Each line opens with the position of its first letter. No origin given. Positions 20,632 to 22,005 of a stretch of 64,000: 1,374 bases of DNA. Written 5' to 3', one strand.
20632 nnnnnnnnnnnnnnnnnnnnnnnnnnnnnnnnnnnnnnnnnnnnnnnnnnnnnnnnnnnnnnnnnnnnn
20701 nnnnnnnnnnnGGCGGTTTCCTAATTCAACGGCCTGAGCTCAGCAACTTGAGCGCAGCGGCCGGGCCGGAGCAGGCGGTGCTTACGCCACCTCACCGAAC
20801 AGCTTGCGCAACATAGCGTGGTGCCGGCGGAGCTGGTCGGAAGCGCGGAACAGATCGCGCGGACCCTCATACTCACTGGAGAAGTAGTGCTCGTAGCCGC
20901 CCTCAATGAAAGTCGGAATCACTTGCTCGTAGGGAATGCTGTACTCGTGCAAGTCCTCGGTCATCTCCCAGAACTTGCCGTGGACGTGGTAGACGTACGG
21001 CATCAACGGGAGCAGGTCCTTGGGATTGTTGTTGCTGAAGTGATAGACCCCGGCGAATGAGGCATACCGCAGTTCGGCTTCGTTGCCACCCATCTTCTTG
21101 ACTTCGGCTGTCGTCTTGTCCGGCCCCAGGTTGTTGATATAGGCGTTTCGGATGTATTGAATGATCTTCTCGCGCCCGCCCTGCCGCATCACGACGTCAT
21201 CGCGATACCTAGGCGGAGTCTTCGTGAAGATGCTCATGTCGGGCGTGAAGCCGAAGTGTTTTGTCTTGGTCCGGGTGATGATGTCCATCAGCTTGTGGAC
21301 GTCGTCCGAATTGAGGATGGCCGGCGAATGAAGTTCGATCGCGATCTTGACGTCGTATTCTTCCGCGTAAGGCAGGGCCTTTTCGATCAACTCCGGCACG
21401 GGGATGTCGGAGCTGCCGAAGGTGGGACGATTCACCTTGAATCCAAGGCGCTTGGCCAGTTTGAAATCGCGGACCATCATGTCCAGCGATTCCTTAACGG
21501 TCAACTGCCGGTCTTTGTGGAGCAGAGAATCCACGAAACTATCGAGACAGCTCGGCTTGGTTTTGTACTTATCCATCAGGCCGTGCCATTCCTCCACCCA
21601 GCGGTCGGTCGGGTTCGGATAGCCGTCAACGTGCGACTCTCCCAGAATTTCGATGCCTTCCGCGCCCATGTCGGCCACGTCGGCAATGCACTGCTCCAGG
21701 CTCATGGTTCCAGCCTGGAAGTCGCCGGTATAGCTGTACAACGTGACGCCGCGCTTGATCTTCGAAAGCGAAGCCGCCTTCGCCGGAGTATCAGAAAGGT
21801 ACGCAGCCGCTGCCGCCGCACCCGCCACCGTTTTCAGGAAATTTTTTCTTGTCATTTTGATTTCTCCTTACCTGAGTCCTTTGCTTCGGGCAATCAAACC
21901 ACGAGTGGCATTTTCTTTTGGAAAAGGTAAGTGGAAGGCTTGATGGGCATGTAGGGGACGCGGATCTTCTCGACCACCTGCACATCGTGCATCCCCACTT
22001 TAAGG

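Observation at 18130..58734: Ten paralogous small-protein + TIM-barrel cassettes: candidate expanded battery of C-glycoside / 3-keto-glycoside lyase heteromers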

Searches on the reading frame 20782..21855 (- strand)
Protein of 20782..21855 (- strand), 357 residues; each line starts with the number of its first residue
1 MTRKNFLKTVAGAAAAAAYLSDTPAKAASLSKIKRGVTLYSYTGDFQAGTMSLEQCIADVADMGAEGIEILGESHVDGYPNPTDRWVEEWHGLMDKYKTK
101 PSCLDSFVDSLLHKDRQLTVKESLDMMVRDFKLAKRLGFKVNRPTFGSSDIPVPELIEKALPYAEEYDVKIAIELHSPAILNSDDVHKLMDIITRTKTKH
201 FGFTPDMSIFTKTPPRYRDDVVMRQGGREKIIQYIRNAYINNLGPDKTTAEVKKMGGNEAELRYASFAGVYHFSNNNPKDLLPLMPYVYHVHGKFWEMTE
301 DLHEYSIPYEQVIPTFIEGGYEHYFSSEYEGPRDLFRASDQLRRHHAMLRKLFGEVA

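Call 5: search_protein_families(library=pfam, proteins=[window:20782-21855:-], max_evalue=0.01)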
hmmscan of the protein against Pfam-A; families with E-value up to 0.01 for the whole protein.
window:20782-21855:- (357 aa): 1 family
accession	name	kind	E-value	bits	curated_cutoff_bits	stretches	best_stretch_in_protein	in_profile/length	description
PF01261.30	AP_endonuc_2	-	1.3e-15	58.3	31.1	1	58-351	2-248/249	Xylose isomerase-like TIM barrel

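Call 27: search_protein_families(library=ncbifam, proteins=[window:20782-21855:-], max_evalue=1)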
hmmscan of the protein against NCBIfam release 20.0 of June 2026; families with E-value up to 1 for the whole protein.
window:20782-21855:- (357 aa): 0 families

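Call 59: find_homologous_proteins(query=A1, max_evalue=1e-20)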
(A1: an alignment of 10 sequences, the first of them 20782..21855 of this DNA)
Query A1 (10 sequences) (357 aa, profile of the alignment): 793 proteins with E <= 1e-20 among 8000 candidates; the best 120 are listed.
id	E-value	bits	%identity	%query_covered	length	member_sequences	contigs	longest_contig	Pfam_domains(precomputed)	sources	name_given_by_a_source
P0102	2.3e-160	552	50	99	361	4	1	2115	PF01261.31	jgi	jgi:sugar phosphate isomerase/epimerase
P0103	4.1e-157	541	84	100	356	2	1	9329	PF01261.31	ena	-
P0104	9.4e-156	537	48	100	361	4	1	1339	PF01261.31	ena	-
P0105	4.3e-155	534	50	100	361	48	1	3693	PF01261.31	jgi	jgi:hypothetical protein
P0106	6.1e-155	534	54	91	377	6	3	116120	PF01261.31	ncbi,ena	-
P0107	1.3e-154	533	47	99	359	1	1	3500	PF01261.31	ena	-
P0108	2.4e-152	525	51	100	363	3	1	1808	PF01261.31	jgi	-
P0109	1.0e-151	523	50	100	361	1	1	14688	PF01261.31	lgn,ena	-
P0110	1.4e-151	523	48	99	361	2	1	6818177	PF01261.31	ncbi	-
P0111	1.4e-151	523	50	100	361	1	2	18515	PF01261.31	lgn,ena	-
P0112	1.9e-150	519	56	99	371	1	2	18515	PF01261.31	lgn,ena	-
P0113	6.0e-150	517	49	99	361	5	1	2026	PF01261.31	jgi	jgi:hypothetical protein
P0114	9.8e-150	517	50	99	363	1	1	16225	PF01261.31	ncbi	-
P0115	1.1e-149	517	50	100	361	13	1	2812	PF01261.31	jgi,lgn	jgi:sugar phosphate isomerase/epimerase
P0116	1.0e-148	513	51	99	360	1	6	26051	PF01261.31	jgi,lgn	jgi:sugar phosphate isomerase/epimerase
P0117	1.9e-148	513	47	99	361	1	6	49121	PF01261.31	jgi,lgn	jgi:hypothetical protein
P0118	9.5e-148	510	50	99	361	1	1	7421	PF01261.31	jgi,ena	-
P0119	2.2e-147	509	50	100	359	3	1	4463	PF01261.31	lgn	-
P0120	4.7e-147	508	60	99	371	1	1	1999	PF01261.31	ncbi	-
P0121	6.9e-147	507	56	99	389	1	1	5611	PF01261.31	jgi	jgi:sugar phosphate isomerase/epimerase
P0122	7.9e-147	507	51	99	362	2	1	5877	PF01261.31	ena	-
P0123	1.3e-146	506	55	99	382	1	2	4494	PF01261.31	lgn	-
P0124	4.6e-146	505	56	99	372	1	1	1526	PF01261.31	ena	-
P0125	2.5e-145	502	53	100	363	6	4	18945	PF01261.31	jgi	jgi:hypothetical protein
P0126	3.8e-144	498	56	99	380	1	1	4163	PF01261.31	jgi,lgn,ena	-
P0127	4.1e-144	498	55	100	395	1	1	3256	PF01261.31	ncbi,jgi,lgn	-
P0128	5.2e-144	498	54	99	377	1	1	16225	PF01261.31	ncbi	-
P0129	2.0e-143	496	49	99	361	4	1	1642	PF01261.31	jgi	jgi:sugar phosphate isomerase/epimerase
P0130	1.2e-142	493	56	99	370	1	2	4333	PF01261.31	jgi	jgi:sugar phosphate isomerase/epimerase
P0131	4.5e-142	492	60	99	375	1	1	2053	PF01261.31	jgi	jgi:sugar phosphate isomerase/epimerase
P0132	1.5e-139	483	63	99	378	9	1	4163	PF01261.31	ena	-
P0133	3.8e-138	479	47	100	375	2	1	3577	PF01261.31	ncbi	-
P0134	5.4e-138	478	61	99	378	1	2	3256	PF01261.31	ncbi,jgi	-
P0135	1.6e-137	477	54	99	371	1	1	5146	PF01261.31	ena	-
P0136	5.8e-137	475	51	100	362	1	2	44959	PF01261.31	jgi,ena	jgi:sugar phosphate isomerase/epimerase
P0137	6.5e-137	475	52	100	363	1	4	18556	PF01261.31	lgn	-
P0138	7.0e-137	474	53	98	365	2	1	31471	PF01261.31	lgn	-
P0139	1.3e-136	474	55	99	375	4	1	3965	PF01261.31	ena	-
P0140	1.8e-136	473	50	100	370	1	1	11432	PF01261.31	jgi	jgi:sugar phosphate isomerase/epimerase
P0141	6.4e-136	471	56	99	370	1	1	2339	PF01261.31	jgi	jgi:sugar phosphate isomerase/epimerase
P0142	2.4e-135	469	60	99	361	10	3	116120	PF01261.31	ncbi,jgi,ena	jgi:hypothetical protein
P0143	3.6e-134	466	57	99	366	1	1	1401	PF01261.31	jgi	jgi:hypothetical protein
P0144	3.7e-134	466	60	90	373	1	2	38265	PF01261.31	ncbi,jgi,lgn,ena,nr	ncbi:MAG TPA: TIM barrel protein [Patescibacteria group bacterium]|nr:TIM barrel protein [Patescibac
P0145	7.8e-134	464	54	100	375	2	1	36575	PF01261.31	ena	-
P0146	2.1e-133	463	50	100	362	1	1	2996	PF01261.31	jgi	jgi:sugar phosphate isomerase/epimerase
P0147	4.0e-133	462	48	85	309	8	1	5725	PF01261.31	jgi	jgi:sugar phosphate isomerase/epimerase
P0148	5.0e-133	462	62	99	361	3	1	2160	PF01261.31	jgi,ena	-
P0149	9.9e-133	461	61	100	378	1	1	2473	PF01261.31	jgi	jgi:sugar phosphate isomerase/epimerase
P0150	7.6e-132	458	71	90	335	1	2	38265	PF01261.31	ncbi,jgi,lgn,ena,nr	ncbi:MAG TPA: TIM barrel protein [Patescibacteria group bacterium]|nr:TIM barrel protein [Patescibac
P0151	8.7e-132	458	50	100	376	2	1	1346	PF01261.31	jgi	jgi:sugar phosphate isomerase/epimerase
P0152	1.1e-131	457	50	100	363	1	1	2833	PF01261.31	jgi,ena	-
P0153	1.7e-131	457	51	99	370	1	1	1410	PF01261.31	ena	-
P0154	2.7e-131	456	51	99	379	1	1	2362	PF01261.31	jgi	jgi:sugar phosphate isomerase/epimerase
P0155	6.0e-131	455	51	99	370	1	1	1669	PF01261.31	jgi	jgi:sugar phosphate isomerase/epimerase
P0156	8.3e-131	455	42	100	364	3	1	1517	PF01261.31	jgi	jgi:sugar phosphate isomerase/epimerase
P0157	1.2e-130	454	51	99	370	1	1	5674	PF01261.31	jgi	jgi:sugar phosphate isomerase/epimerase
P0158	1.3e-130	454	50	100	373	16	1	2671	PF01261.31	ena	-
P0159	1.8e-130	453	46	91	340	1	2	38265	PF01261.31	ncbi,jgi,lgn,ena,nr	ncbi:MAG TPA: TIM barrel protein [Patescibacteria group bacterium]|nr:TIM barrel protein [Patescibac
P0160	2.2e-130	453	54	97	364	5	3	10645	PF01261.31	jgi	jgi:sugar phosphate isomerase/epimerase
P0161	3.6e-130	452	47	90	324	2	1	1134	PF01261.31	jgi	jgi:hypothetical protein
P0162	8.7e-130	451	50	100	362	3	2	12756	PF01261.31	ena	-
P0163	1.2e-129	451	43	99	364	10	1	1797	PF01261.31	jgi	-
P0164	1.3e-129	451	45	99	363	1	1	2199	PF01261.31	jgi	-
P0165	3.2e-129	449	45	99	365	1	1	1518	PF01261.31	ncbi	-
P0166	7.9e-129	448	48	91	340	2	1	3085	PF01261.31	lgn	-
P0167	9.9e-129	448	44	100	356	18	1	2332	PF01261.31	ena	-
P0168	7.5e-128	445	44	99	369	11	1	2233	PF01261.31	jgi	jgi:Xylose isomerase-like TIM barrel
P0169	8.5e-128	445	50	99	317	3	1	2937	PF01261.31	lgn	-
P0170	8.9e-128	445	58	99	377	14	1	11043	PF01261.31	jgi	jgi:sugar phosphate isomerase/epimerase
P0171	1.5e-127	444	44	99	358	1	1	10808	PF01261.31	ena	-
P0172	2.8e-127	443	52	99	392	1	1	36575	PF01261.31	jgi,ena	-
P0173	5.4e-127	442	47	100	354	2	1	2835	PF01261.31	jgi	jgi:sugar phosphate isomerase/epimerase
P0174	5.5e-127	442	50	99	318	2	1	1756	PF01261.31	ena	-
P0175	1.3e-126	441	51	99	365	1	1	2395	PF01261.31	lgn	-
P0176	8.1e-126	438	45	99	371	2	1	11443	PF01261.31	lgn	-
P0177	9.5e-126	438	50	99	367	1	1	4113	PF01261.31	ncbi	-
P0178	3.3e-125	436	49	100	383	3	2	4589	PF01261.31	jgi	jgi:sugar phosphate isomerase/epimerase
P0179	3.7e-125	436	50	99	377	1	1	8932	PF01261.31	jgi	jgi:sugar phosphate isomerase/epimerase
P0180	7.8e-125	435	42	97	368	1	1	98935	PF01261.31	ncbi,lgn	ncbi:MAG: TIM barrel protein [Steroidobacteraceae bacterium]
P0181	1.3e-124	434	43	96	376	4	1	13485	PF01261.31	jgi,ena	jgi:hypothetical protein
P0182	3.1e-124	433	52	99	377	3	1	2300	PF01261.31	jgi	jgi:sugar phosphate isomerase/epimerase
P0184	2.0e-123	430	43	99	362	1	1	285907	PF01261.31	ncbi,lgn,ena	-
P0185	2.2e-123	430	43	100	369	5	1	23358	PF01261.31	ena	-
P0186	2.6e-123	430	54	99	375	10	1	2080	PF01261.31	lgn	-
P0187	1.7e-122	427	44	91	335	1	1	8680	PF01261.31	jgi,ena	-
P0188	8.2e-122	425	49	91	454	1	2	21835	PF01261.31,PF19906.5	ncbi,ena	-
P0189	1.8e-121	424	45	90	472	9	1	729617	PF01261.31,PF19906.5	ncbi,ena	-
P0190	3.1e-121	423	42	99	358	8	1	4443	PF01261.31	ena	-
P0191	3.3e-121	423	45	92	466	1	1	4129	PF01261.31,PF19906.5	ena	-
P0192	1.0e-120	421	44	92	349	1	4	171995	PF01261.31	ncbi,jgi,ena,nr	ncbi:MAG TPA: TIM barrel protein [Terriglobales bacterium]|nr:TIM barrel protein [Terriglobales bact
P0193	2.6e-120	420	45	92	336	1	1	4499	PF01261.31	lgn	-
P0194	4.8e-120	419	42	100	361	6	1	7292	PF01261.31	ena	-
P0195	9.4e-120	418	44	100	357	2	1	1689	PF01261.31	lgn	-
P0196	1.3e-119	418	44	91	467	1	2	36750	PF01261.31,PF19906.5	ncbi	-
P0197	6.1e-119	415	49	86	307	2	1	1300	PF01261.31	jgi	jgi:sugar phosphate isomerase/epimerase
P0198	5.6e-118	412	45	100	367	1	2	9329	PF01261.31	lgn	-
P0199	1.3e-117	411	43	99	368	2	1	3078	PF01261.31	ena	-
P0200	1.3e-116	408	49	93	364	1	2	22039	PF01261.31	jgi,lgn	jgi:sugar phosphate isomerase/epimerase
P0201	4.1e-116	406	47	97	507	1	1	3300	PF01261.31,PF19906.5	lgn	-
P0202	6.6e-116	406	40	100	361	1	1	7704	PF01261.31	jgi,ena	jgi:hypothetical protein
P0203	1.2e-115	405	47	99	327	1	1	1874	PF01261.31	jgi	jgi:hypothetical protein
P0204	2.1e-115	404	46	99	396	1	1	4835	PF01261.31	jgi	jgi:sugar phosphate isomerase/epimerase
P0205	6.4e-115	402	45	99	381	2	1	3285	PF01261.31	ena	-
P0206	7.4e-115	402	48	99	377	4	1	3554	PF01261.31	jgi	jgi:sugar phosphate isomerase/epimerase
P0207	1.3e-114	401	47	97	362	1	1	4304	PF01261.31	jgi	jgi:sugar phosphate isomerase/epimerase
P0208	2.1e-114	401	45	99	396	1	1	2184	PF01261.31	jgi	jgi:sugar phosphate isomerase/epimerase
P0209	4.5e-114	399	45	91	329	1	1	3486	PF01261.31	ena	-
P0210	7.0e-114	399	42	100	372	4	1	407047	PF01261.31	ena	-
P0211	3.6e-113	397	46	98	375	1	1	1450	PF01261.31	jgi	-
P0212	9.4e-113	395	44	91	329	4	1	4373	PF01261.31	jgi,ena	-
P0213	1.2e-112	395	47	99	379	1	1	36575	PF01261.31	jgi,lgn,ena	-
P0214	1.3e-112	395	42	100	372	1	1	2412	PF01261.31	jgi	jgi:sugar phosphate isomerase/epimerase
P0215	1.3e-112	395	43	90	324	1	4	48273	PF01261.31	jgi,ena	jgi:sugar phosphate isomerase/epimerase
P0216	1.4e-112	395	43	91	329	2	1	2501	PF01261.31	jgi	jgi:sugar phosphate isomerase/epimerase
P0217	4.7e-112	393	41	91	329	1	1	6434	PF01261.31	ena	-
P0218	7.1e-112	392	44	91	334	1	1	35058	PF01261.31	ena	-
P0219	1.9e-111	391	45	91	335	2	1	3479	PF01261.31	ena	-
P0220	3.0e-111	390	45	91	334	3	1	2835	PF01261.31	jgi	jgi:sugar phosphate isomerase/epimerase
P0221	3.5e-111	390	44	99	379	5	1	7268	PF01261.31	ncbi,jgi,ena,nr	ncbi:MAG: sugar phosphate isomerase/epimerase [Acidobacteria bacterium]|nr:sugar phosphate isomerase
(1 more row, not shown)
